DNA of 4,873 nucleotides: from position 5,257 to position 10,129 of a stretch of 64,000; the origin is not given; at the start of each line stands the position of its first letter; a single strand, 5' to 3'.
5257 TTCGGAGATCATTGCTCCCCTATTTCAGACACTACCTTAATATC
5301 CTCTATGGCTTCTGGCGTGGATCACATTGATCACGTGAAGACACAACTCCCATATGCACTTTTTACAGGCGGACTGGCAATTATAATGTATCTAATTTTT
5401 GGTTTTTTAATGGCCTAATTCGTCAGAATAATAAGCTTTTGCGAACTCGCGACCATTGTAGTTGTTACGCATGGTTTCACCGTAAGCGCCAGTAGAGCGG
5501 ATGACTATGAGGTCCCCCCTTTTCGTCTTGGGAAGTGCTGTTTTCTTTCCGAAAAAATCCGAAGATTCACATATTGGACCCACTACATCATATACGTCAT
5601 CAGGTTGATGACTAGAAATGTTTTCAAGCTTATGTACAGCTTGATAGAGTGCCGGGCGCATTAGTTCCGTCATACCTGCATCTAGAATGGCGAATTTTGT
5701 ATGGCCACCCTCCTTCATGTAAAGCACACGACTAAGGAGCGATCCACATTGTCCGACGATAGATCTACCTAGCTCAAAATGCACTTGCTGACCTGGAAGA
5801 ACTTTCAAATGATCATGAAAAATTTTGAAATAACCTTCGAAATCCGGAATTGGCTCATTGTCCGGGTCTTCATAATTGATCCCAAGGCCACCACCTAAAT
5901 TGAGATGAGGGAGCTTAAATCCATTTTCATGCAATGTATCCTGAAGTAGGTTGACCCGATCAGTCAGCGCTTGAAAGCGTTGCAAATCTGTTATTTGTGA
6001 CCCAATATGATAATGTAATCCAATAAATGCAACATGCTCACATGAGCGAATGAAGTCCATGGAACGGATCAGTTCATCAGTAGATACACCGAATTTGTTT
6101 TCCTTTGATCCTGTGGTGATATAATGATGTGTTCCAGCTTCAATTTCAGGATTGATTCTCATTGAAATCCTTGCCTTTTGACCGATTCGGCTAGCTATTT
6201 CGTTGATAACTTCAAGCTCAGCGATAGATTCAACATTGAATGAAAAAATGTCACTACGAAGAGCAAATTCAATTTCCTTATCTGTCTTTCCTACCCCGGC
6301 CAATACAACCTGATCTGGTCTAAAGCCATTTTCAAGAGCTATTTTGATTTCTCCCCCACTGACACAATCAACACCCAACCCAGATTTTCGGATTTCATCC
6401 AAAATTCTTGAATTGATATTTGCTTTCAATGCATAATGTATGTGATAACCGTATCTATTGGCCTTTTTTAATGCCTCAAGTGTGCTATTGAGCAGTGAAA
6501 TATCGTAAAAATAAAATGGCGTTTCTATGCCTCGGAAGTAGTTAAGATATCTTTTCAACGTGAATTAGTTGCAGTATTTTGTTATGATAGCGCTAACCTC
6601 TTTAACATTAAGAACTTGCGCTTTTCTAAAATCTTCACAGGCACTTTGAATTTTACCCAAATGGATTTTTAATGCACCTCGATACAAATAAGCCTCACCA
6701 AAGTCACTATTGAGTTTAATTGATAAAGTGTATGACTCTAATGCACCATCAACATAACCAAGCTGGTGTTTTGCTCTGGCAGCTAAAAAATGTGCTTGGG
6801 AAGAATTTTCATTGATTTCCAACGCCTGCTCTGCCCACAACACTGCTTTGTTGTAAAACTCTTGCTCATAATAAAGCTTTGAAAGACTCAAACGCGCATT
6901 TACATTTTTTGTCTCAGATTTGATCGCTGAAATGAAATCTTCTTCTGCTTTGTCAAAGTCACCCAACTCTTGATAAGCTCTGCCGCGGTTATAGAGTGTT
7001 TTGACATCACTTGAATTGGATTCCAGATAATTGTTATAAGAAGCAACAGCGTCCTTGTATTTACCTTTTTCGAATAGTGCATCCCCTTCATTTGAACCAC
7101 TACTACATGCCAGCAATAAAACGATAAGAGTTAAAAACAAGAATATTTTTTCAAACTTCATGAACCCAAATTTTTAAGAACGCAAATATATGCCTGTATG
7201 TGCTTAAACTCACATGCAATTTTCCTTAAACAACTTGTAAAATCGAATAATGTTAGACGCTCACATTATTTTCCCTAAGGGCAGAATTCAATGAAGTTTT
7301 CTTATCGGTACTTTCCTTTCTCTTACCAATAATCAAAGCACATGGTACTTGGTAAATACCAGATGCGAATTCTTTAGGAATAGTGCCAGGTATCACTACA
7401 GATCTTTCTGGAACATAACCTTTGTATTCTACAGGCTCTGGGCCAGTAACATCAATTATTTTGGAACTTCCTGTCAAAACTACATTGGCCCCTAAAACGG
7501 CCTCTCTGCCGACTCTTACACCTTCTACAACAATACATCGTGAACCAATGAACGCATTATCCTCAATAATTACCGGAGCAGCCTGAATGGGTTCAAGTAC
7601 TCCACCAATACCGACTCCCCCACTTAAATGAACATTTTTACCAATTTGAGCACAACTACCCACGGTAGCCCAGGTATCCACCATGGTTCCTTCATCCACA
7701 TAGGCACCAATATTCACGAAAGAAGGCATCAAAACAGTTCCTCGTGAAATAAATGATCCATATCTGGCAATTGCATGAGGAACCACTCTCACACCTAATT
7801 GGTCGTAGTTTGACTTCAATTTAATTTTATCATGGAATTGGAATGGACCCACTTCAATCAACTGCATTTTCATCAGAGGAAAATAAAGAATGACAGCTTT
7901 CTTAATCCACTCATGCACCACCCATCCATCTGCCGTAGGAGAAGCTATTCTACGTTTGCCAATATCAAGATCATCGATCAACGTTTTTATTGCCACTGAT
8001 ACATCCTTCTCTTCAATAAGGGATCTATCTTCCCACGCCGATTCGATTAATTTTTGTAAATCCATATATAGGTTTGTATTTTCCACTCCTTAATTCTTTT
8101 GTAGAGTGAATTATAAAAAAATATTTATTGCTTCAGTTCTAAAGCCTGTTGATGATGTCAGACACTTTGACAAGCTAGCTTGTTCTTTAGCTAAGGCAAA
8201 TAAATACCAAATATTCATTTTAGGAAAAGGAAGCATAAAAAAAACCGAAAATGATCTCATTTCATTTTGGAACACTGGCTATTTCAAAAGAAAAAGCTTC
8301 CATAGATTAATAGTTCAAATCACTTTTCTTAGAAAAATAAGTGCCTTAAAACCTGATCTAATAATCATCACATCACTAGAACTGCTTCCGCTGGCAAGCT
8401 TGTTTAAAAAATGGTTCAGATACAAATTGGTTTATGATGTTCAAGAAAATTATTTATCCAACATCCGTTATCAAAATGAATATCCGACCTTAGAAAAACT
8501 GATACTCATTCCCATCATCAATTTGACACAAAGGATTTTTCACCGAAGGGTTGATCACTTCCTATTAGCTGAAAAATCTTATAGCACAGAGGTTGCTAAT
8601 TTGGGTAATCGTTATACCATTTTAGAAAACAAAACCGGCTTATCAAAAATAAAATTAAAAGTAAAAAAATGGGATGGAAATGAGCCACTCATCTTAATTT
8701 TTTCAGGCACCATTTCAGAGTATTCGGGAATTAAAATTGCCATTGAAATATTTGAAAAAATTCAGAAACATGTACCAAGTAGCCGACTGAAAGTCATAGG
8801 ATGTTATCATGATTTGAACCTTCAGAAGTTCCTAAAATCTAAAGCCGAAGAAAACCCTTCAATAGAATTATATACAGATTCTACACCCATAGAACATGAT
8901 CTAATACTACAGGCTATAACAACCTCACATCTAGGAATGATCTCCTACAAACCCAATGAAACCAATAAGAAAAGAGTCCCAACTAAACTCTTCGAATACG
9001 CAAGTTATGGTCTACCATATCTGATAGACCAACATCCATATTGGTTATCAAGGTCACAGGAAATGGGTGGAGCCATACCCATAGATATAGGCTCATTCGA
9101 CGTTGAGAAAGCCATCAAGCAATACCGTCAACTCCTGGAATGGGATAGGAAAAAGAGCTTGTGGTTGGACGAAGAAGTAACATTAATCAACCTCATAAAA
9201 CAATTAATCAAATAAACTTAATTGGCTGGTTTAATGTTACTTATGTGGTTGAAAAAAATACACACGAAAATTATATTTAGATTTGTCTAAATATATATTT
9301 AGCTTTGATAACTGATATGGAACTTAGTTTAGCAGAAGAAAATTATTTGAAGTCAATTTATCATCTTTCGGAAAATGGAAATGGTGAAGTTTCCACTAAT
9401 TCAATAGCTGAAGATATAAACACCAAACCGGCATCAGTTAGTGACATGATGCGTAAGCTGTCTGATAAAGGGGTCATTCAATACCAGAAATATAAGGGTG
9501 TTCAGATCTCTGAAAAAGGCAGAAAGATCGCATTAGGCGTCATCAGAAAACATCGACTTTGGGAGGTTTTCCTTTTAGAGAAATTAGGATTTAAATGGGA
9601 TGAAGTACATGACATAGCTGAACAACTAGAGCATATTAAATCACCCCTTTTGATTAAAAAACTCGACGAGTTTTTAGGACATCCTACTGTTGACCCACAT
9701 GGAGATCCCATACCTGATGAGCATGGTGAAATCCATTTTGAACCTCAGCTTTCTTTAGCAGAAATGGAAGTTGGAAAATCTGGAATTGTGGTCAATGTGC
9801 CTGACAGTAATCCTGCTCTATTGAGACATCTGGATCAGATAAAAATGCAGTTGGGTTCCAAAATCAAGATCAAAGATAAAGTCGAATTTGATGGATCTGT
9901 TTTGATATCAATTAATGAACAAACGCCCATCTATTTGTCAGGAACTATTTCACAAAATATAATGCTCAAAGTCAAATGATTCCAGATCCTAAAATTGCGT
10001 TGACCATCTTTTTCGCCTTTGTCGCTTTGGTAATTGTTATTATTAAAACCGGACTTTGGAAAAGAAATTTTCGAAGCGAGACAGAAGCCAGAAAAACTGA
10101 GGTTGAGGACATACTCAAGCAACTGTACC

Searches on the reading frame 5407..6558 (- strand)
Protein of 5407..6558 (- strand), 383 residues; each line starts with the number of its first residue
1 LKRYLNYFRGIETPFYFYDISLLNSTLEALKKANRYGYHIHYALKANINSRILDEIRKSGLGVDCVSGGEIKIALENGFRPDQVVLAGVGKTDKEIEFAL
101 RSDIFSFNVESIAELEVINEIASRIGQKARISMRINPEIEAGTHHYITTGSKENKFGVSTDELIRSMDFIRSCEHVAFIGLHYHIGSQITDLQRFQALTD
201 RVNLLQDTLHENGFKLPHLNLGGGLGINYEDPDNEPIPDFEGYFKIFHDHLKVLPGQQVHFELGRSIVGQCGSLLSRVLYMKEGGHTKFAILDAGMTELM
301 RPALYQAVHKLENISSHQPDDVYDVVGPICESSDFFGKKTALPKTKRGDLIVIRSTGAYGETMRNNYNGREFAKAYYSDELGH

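Call 9: search_protein_families(library=pfam, proteins=[window:5407-6558:-], max_evalue=0.001)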
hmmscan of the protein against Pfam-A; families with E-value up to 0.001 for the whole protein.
window:5407-6558:- (383 aa): 2 families
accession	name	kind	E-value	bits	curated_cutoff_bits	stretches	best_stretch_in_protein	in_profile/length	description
PF02784.22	Orn_Arg_deC_N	-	8.3e-54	183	23.4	1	30-268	11-246/247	Pyridoxal-dependent decarboxylase, pyridoxal binding domain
PF00278.28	Orn_DAP_Arg_deC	-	8.5e-26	90.5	23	1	15-357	1-95/95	Pyridoxal-dependent decarboxylase, C-terminal sheet domain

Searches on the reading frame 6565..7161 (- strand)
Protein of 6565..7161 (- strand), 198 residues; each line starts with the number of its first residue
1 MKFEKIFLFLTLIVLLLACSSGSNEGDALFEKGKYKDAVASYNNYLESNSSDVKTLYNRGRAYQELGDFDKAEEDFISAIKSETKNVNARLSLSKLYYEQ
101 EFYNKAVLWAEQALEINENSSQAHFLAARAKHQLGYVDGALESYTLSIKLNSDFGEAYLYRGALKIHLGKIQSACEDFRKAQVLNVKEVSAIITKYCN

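Call 9: search_protein_families(library=pfam, proteins=[window:6565-7161:-], max_evalue=0.001)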
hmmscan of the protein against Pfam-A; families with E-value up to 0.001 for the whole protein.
window:6565-7161:- (198 aa): 18 families
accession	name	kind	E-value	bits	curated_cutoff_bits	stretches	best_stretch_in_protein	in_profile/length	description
PF07719.23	TPR_2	-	1.4e-21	75.2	27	1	54-81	2-29/34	Tetratricopeptide repeat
PF00515.34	TPR_1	-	1.6e-17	62.9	27.8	1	54-81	2-29/34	Tetratricopeptide repeat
PF13181.12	TPR_8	-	6.2e-17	60.7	25.7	1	54-83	2-31/34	Tetratricopeptide repeat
PF13414.12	TPR_11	-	5.4e-16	58.4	26.8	1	26-67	1-42/42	TPR repeat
PF13432.12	TPR_16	-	3.5e-13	50.1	32.7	1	57-119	1-63/65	Tetratricopeptide repeat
PF13431.12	TPR_17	-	1.1e-12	47.6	24.4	1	42-74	2-34/34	Tetratricopeptide repeat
PF12895.13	ANAPC3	-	1.1e-10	42.1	27.2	1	81-142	17-77/82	Anaphase-promoting complex, cyclosome, subunit 3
PF14559.12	TPR_19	-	8.8e-10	39.2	25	2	29-74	1-46/68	Tetratricopeptide repeat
PF13424.12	TPR_12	-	1.4e-09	38.4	30.1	1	55-118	5-76/77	Tetratricopeptide repeat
PF13428.12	TPR_14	-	2.1e-08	34.5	23.5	0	88-130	2-44/44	Tetratricopeptide repeat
PF13371.12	TPR_9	-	2.5e-08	34.2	35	1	31-84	7-60/73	Tetratricopeptide repeat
PF13374.12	TPR_10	-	1.1e-07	32.1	27.5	0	89-118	4-33/42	Tetratricopeptide repeat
PF07721.20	TPR_4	-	7.1e-06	26.6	27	0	55-74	3-22/26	Tetratricopeptide repeat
PF13174.12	TPR_6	-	7.3e-06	26.7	26.3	0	56-81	3-28/33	Tetratricopeptide repeat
PF25575.1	TPR_BSK1_C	-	7.5e-06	26.3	42.2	0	24-59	47-82/118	Serine/threonine-protein kinase BSK1-like, TPR repeats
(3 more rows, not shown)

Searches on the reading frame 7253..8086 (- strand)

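Call 9: search_protein_families(library=pfam, proteins=[window:7253-8086:-], max_evalue=0.001)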
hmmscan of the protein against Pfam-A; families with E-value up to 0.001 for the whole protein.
window:7253-8086:- (277 aa): 3 families
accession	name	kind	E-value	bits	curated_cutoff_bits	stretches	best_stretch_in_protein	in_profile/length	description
PF14805.11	THDPS_N_2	-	2.6e-21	76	25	1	9-71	1-67/67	Tetrahydrodipicolinate N-succinyltransferase N-terminal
PF00132.30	Hexapep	-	7.6e-13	48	27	2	172-206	2-36/36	Bacterial transferase hexapeptide (six repeats)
PF14602.12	Hexapep_2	-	6.2e-12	45.5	27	1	171-205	1-33/34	Hexapeptide repeat of succinyl-transferase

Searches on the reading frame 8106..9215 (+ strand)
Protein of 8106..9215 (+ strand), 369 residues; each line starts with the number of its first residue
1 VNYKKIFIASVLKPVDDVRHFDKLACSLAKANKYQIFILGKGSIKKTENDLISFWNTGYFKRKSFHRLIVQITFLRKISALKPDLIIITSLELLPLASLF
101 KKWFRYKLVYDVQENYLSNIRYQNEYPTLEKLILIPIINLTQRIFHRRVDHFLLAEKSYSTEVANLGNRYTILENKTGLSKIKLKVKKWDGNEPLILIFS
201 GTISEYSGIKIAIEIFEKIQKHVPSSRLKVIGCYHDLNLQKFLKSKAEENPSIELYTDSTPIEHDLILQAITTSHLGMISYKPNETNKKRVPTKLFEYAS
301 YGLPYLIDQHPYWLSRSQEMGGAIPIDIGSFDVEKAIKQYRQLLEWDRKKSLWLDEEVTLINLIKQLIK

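Call 9: search_protein_families(library=pfam, proteins=[window:8106-9215:+], max_evalue=0.001)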
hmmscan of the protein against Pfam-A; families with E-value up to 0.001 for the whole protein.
window:8106-9215:+ (369 aa): 1 family
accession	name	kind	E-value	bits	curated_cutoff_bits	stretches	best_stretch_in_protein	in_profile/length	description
PF00534.26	Glycos_transf_1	-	0.0005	20.1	26.4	0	192-249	13-68/172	Glycosyl transferases group 1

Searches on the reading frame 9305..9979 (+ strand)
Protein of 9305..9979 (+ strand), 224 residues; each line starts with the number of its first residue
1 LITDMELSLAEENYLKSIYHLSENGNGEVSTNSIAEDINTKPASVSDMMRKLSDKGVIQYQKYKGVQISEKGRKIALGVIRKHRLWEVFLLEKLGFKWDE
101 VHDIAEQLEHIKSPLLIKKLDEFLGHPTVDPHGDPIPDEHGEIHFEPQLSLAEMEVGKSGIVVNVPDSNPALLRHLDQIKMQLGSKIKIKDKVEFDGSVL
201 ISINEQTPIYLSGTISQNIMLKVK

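Call 9: search_protein_families(library=pfam, proteins=[window:9305-9979:+], max_evalue=0.001)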
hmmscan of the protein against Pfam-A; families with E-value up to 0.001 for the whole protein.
window:9305-9979:+ (224 aa): 6 families
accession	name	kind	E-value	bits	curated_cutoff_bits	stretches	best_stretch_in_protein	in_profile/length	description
PF02742.21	Fe_dep_repr_C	-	6.6e-32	109.8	27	1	70-138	2-70/70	Iron dependent repressor, metal binding and dimerisation domain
PF01325.25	Fe_dep_repress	-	1.6e-17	63.9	26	1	7-66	2-60/60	Iron dependent repressor, N-terminal DNA binding domain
PF04023.20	FeoA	-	1.3e-11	44.8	23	1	150-222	2-73/74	FeoA domain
PF02082.26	Rrf2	-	0.00012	22.7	30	1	15-80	9-77/132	Iron-dependent Transcriptional regulator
PF21984.2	DnaD_N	-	0.00038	21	27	1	5-64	12-71/101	DnaD N-terminal domain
PF13545.12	HTH_Crp_2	-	0.00055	20.3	27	0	29-68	23-61/70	Crp-like helix-turn-helix domain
